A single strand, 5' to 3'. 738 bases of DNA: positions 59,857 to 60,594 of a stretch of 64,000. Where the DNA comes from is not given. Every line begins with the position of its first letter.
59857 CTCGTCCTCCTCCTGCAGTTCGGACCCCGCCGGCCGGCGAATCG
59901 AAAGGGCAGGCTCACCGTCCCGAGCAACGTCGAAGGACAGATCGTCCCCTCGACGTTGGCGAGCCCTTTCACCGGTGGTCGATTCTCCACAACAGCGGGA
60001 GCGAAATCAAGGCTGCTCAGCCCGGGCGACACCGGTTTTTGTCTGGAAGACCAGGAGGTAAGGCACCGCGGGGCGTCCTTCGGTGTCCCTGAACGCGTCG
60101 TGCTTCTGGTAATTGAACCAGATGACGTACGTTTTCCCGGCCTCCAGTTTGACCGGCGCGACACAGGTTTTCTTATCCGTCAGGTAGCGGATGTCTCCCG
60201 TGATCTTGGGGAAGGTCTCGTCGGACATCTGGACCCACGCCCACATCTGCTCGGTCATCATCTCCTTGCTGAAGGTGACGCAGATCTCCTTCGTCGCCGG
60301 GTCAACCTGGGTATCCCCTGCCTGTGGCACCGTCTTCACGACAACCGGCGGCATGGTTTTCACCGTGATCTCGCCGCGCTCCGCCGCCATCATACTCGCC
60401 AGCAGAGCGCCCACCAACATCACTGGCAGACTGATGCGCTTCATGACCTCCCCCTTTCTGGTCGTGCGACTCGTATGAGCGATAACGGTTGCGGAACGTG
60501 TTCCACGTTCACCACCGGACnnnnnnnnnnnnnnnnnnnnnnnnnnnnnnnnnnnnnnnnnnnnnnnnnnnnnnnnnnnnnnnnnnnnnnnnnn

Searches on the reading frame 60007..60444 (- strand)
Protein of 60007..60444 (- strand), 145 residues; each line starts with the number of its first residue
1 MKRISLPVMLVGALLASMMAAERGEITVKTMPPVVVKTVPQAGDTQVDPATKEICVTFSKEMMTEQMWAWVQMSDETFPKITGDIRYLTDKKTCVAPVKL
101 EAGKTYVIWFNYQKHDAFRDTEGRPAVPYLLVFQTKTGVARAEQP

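Call 19: search_protein_families(library=pfam, proteins=[window:60007-60444:-])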
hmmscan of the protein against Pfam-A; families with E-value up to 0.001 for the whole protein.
window:60007-60444:- (145 aa): 1 family
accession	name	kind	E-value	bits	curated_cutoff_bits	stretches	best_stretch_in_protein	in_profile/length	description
PF13205.12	Big_5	-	2.1e-08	35.3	23.6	1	30-135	2-105/105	Bacterial Ig-like domain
